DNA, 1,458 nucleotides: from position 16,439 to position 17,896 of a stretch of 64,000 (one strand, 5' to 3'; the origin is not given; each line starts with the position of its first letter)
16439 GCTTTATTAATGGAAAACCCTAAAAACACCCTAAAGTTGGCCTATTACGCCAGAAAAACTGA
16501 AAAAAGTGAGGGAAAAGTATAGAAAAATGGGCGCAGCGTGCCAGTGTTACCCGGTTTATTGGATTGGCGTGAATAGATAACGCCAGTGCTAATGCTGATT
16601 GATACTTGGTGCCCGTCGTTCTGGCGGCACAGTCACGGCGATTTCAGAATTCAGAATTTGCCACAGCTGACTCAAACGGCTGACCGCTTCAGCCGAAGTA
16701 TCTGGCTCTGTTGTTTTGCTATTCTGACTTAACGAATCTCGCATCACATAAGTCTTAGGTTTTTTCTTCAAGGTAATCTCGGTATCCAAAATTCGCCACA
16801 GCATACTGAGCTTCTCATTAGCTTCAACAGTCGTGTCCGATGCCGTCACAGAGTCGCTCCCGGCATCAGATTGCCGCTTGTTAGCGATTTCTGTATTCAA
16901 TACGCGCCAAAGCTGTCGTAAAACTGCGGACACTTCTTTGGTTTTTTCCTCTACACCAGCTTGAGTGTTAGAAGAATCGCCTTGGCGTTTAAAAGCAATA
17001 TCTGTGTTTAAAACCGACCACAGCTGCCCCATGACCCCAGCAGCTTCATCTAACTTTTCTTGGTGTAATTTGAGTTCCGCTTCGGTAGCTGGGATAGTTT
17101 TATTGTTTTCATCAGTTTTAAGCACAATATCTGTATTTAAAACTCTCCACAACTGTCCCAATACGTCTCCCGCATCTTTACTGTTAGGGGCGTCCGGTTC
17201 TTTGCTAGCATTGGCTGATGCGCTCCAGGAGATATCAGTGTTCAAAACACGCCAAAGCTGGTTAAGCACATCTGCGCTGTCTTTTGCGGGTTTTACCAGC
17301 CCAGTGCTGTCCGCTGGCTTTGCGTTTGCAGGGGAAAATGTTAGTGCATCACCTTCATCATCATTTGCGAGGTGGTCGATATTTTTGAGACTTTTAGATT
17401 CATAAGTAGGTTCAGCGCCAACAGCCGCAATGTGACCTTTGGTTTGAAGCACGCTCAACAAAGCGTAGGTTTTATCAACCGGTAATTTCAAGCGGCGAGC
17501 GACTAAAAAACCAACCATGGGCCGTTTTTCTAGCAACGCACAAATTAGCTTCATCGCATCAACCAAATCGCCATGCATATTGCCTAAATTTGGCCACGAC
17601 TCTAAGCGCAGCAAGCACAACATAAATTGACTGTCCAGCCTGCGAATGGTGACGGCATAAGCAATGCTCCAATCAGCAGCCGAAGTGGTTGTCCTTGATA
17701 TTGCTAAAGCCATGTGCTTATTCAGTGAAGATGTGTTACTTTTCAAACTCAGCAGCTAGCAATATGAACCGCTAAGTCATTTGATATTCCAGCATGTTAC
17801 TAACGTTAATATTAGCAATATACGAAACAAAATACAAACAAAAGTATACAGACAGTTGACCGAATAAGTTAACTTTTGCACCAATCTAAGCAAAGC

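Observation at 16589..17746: Orphan protein with six spaced copies of a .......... motif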

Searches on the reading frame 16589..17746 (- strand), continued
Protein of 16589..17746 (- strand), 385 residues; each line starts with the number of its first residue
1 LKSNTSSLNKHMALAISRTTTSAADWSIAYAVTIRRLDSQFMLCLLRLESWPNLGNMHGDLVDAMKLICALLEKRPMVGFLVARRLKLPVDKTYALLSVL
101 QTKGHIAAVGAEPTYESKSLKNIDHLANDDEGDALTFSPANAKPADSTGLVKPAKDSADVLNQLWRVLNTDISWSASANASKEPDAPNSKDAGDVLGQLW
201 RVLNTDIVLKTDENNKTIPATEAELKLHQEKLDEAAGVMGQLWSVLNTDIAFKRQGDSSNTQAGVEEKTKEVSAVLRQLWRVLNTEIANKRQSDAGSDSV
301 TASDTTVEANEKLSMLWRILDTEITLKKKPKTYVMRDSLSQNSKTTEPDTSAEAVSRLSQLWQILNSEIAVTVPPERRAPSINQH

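Call 71: list_cluster_members(proteins=[P0009, P0020, P0015, P0039, P0213, P0247, P0231, P0243])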
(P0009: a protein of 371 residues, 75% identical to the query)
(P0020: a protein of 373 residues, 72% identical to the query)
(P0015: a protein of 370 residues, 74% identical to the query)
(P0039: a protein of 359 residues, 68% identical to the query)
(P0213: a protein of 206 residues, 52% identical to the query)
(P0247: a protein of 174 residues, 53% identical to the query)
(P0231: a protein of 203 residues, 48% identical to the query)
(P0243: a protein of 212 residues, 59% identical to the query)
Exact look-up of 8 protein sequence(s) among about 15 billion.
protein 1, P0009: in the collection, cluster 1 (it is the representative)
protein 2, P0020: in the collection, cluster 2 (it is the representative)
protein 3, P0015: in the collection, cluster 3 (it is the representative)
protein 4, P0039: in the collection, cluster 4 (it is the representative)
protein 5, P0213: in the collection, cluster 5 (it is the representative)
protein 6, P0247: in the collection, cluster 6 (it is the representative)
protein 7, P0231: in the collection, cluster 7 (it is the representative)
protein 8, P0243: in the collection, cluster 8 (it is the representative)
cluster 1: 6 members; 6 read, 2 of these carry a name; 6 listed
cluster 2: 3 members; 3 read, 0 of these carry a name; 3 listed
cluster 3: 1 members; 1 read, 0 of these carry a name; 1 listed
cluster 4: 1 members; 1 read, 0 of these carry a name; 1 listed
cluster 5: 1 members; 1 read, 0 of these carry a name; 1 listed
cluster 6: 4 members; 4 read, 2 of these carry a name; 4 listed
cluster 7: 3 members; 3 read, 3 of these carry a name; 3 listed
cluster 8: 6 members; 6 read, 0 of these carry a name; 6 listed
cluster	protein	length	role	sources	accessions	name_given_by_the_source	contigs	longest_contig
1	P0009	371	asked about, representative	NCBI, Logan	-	-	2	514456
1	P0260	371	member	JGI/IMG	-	hypothetical protein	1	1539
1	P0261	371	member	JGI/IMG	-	hypothetical protein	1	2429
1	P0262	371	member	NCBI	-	-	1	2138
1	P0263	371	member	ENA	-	-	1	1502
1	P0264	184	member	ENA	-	-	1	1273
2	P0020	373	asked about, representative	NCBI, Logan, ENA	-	-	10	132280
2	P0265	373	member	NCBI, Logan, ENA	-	-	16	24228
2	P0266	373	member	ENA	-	-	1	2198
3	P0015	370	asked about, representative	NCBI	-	-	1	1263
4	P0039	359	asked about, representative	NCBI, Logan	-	-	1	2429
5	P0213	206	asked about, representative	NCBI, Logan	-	-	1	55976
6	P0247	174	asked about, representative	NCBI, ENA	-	-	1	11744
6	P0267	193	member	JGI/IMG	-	hypothetical protein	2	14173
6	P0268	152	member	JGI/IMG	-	hypothetical protein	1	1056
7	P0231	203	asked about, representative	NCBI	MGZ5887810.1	MAG: hypothetical protein ACXWKI_12800 [Ramlibacter sp.]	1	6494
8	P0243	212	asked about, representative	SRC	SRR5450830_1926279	-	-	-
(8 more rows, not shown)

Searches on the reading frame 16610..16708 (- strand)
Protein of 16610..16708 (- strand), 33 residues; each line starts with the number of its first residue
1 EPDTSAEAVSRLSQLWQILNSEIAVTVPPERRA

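Call 57: search_protein_families(library=pfam, proteins=[window:16610-16708:-], max_evalue=10)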
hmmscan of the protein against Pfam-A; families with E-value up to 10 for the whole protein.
seq(33 aa): 0 families

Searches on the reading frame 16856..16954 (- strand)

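Call 57: search_protein_families(library=pfam, proteins=[window:16856-16954:-], max_evalue=10)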
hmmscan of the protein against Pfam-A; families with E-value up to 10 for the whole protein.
seq(33 aa): 1 family
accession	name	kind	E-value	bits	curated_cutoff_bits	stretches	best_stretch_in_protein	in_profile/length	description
PF20465.4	MmeI_hel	-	0.021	16.1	27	1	4-27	39-60/75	MmeI, helicase spacer domain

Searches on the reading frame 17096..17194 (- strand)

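Call 57: search_protein_families(library=pfam, proteins=[window:17096-17194:-], max_evalue=10)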
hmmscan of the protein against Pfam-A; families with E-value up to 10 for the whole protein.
seq(33 aa): 1 family
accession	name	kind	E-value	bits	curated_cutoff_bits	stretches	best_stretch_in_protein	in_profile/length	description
PF20465.4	MmeI_hel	-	0.031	15.5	27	1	4-28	39-58/75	MmeI, helicase spacer domain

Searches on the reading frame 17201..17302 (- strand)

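Call 57: search_protein_families(library=pfam, proteins=[window:17201-17302:-], max_evalue=10)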
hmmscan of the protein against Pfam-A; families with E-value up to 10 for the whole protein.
seq(34 aa): 1 family
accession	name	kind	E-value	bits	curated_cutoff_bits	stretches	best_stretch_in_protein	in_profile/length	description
PF20465.4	MmeI_hel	-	0.081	14.2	27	1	7-27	41-58/75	MmeI, helicase spacer domain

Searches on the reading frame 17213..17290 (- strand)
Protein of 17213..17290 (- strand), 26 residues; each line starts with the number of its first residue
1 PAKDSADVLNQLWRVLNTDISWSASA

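Call 55: search_solved_structures(query=A6, max_evalue=10, show_alignments=5)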
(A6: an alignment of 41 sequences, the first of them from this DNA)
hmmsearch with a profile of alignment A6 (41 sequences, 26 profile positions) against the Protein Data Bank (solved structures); distinct sequences matched with E-value up to 10: 1.
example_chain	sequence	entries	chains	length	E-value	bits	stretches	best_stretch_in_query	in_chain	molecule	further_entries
9m3s_R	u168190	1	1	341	0.87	12.8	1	9-22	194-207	Trace amine-associated receptor 13a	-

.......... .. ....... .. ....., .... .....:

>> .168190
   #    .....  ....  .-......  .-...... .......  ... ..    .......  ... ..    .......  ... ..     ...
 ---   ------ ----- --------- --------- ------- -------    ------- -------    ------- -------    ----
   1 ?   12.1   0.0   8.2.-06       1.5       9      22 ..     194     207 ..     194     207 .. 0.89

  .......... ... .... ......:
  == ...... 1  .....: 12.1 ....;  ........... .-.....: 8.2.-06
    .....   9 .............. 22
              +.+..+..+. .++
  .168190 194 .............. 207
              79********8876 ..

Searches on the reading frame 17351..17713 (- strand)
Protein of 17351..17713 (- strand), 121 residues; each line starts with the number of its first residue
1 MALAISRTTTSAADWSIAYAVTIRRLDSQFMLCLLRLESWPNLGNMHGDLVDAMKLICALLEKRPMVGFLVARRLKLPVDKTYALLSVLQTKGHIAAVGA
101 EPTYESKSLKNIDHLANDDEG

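Call 57: search_protein_families(library=pfam, proteins=[window:17351-17713:-], max_evalue=10)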
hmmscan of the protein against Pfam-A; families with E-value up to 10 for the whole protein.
seq(121 aa): 3 families
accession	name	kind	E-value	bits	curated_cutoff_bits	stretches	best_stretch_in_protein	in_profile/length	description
PF01978.25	TrmB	-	0.016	15.5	25.6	1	59-103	16-60/68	Sugar-specific transcriptional regulator TrmB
PF05331.17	DUF742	-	0.079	13.3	27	1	50-103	41-93/114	Protein of unknown function (DUF742)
PF17782.7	DprA_WH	-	0.16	12.5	22.9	1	71-98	31-58/61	DprA winged helix domain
